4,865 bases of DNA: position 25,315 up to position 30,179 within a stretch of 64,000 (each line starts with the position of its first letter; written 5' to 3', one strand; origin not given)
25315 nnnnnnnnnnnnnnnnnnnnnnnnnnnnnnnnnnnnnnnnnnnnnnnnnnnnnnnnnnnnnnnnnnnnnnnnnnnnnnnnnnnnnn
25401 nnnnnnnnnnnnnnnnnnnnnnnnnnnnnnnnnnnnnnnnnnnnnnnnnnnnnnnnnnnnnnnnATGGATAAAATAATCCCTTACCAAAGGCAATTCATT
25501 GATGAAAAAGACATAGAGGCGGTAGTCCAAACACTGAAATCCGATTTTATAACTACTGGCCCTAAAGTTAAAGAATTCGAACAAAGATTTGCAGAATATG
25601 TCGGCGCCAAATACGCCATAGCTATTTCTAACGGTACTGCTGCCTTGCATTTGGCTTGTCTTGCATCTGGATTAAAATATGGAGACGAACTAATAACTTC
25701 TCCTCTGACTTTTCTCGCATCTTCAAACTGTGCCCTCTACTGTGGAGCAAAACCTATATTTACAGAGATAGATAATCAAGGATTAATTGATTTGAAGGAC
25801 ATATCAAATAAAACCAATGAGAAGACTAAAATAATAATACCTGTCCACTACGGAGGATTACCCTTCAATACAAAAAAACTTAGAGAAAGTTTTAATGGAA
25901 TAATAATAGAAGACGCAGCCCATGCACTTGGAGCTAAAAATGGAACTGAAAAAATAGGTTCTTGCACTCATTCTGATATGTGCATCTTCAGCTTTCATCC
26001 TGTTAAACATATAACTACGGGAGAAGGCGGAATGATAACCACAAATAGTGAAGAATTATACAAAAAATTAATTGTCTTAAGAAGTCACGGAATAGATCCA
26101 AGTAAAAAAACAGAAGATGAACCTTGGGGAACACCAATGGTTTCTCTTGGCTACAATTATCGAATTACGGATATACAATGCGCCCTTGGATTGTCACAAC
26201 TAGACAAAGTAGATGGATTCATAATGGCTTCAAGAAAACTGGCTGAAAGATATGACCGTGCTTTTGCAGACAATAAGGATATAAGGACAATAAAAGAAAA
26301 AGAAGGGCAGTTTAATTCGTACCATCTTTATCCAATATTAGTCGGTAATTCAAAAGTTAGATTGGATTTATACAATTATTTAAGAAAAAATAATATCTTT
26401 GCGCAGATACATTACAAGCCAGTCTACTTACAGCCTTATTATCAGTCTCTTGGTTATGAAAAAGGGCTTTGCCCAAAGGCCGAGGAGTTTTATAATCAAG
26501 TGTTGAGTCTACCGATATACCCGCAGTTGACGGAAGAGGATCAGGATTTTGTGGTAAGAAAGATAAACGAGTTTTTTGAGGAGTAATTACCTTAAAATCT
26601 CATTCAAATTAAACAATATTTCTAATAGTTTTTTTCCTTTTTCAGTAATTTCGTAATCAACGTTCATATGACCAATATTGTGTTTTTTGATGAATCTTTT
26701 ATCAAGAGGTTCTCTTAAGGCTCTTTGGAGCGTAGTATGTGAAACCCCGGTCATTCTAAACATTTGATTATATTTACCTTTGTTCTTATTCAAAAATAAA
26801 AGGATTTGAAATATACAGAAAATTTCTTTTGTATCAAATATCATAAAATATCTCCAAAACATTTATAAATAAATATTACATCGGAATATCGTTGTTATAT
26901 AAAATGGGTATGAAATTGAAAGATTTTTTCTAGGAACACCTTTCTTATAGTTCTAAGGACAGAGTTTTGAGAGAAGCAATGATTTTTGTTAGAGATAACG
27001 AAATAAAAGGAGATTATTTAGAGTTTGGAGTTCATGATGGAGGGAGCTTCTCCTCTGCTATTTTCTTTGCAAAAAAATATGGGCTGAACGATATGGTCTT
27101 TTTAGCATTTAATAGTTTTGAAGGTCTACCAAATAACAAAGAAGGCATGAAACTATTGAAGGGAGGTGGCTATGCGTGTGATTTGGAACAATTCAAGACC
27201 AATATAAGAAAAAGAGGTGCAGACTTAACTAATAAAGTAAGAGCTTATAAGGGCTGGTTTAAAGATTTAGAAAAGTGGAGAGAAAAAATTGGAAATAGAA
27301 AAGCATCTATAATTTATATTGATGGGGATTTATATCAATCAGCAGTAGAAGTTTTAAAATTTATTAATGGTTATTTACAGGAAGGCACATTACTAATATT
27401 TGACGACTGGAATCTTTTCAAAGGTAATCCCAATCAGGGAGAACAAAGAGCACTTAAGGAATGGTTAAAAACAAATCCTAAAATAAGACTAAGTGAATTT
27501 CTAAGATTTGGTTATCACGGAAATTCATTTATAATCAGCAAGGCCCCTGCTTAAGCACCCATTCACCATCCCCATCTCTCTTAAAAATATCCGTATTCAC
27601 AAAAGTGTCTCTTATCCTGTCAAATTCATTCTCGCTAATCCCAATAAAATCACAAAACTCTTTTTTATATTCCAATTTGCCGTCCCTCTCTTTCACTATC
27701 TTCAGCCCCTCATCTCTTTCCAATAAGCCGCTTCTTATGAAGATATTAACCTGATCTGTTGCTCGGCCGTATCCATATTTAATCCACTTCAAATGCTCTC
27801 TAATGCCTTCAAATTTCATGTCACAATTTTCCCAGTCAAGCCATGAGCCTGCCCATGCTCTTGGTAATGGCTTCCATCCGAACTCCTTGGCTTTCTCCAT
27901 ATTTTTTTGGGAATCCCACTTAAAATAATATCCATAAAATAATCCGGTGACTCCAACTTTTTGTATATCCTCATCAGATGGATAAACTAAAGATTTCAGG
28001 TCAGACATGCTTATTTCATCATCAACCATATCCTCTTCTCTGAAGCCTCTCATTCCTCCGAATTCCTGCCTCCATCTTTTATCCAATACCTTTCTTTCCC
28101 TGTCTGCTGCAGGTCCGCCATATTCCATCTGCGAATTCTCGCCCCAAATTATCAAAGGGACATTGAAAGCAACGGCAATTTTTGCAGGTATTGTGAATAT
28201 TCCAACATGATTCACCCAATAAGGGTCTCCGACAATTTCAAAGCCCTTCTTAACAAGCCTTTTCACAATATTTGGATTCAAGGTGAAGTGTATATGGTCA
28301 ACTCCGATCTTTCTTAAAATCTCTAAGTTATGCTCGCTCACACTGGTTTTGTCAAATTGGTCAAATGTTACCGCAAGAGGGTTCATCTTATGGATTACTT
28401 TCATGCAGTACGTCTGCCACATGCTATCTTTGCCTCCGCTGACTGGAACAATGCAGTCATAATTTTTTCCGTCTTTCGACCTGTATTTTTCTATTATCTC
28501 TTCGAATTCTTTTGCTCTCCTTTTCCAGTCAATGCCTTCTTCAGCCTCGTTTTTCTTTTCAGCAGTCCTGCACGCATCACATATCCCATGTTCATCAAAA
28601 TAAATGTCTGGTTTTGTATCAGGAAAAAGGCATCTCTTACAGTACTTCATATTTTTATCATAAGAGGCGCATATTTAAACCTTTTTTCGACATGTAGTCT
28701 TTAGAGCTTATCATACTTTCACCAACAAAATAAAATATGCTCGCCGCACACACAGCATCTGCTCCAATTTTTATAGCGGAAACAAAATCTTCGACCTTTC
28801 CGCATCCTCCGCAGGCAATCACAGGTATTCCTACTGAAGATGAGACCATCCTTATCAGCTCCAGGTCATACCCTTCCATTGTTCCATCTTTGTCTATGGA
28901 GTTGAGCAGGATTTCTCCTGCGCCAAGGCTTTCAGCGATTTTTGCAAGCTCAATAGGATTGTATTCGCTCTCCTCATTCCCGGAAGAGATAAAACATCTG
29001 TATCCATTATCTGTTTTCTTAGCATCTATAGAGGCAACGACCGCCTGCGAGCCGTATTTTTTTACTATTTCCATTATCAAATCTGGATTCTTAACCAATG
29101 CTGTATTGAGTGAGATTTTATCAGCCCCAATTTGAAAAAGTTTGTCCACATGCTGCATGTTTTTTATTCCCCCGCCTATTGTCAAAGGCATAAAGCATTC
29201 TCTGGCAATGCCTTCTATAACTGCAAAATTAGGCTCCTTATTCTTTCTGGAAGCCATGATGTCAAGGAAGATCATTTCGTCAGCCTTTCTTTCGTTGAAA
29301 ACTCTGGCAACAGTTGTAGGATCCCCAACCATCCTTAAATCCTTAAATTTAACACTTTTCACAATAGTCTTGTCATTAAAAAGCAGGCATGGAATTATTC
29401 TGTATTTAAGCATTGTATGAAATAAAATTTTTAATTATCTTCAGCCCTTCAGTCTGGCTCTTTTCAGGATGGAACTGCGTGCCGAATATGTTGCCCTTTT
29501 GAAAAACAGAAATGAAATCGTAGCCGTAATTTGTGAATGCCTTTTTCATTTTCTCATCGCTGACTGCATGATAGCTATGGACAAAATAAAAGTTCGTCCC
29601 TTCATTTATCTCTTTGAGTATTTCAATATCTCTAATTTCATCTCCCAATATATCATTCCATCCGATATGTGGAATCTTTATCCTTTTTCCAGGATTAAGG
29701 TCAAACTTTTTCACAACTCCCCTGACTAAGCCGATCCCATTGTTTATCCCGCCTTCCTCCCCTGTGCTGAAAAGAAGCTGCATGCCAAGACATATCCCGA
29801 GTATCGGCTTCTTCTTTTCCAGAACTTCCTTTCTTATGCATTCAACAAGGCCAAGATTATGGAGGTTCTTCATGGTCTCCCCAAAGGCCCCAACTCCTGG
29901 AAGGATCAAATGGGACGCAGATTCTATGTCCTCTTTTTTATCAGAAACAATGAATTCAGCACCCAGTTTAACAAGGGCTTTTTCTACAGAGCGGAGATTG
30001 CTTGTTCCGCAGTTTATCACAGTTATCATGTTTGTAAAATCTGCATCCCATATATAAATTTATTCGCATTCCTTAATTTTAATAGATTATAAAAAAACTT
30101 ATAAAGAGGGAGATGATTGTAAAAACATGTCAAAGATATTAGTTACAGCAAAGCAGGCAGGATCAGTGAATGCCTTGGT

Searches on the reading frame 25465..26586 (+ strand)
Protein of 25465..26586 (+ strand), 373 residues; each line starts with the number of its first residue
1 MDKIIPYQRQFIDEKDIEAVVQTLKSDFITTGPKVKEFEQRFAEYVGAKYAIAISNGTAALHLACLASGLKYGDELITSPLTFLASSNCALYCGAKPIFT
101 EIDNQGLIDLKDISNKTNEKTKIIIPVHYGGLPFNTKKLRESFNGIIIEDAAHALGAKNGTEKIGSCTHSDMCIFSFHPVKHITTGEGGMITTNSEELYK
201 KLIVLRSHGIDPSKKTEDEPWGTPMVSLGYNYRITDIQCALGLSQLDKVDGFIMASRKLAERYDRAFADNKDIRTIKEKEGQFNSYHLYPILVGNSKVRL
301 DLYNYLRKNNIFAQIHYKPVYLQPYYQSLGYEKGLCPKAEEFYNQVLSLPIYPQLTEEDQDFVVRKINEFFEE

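Call 91: search_protein_families(library=pfam, proteins=[window:25465-26586:+], max_evalue=0.00001)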
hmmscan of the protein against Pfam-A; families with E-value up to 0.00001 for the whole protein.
window:25465-26586:+ (373 aa): 2 families
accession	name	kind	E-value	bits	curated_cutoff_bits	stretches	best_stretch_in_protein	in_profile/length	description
PF01041.23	DegT_DnrJ_EryC1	-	5.9e-109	365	19.8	1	12-367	3-359/360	DegT/DnrJ/EryC1/StrS aminotransferase family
PF00155.27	Aminotran_1_2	-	2.8e-06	27.2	19.7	1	32-125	40-151/361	Aminotransferase class I and II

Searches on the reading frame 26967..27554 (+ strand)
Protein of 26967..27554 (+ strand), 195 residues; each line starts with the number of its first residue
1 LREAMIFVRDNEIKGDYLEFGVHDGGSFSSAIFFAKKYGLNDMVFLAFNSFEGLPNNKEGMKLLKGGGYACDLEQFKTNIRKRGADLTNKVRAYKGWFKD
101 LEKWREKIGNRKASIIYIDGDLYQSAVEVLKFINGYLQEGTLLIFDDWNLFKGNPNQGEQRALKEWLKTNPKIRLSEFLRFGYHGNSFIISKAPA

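Call 91: search_protein_families(library=pfam, proteins=[window:26967-27554:+], max_evalue=0.00001)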
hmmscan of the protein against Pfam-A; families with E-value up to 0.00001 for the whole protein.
window:26967-27554:+ (195 aa): 2 families
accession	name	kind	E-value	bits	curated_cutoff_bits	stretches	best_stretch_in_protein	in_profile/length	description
PF05711.17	TylF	-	2.8e-16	60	23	1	2-153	80-234/264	Macrocin-O-methyltransferase (TylF)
PF13578.12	Methyltransf_24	-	1.4e-08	36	26.3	1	18-148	1-105/105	Methyltransferase domain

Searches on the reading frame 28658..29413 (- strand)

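Call 75: search_protein_families(library=pfam, proteins=[window:28658-29413:-], max_evalue=0.00001)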
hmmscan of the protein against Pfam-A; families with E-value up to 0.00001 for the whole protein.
window:28658-29413:- (251 aa): 5 families
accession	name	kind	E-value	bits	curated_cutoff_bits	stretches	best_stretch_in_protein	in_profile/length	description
PF00977.27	His_biosynth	-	1.4e-69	234.5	23.6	1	5-229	1-224/228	Histidine biosynthesis protein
PF03060.21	NMO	-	2.7e-08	34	28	0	156-235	148-233/331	Nitronate monooxygenase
PF05690.20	ThiG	-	9.2e-07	28.9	23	0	184-224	164-204/247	Thiazole biosynthesis protein ThiG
PF01207.24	Dus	-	2.8e-06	27.1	20.4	0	105-223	102-213/311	Dihydrouridine synthase (Dus)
PF02581.23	TMP-TENI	-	4.4e-06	26.6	27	0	160-225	116-178/180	Thiamine monophosphate synthase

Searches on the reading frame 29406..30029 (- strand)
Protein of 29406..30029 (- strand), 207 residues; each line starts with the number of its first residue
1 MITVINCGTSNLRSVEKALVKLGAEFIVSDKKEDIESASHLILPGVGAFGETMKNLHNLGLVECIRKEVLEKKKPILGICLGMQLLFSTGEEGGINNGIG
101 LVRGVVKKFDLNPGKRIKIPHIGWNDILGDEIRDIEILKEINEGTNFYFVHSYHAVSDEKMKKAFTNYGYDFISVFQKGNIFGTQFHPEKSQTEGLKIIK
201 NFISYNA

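Call 75: search_protein_families(library=pfam, proteins=[window:29406-30029:-], max_evalue=0.00001)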
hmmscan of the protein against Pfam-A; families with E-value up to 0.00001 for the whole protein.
window:29406-30029:- (207 aa): 2 families
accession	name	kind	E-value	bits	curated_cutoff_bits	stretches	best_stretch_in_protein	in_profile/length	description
PF00117.34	GATase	-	8.5e-24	84.7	22.8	1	4-202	2-186/190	Glutamine amidotransferase class-I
PF01174.25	SNO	-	2.8e-10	40.8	27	1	16-203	12-183/188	SNO glutamine amidotransferase family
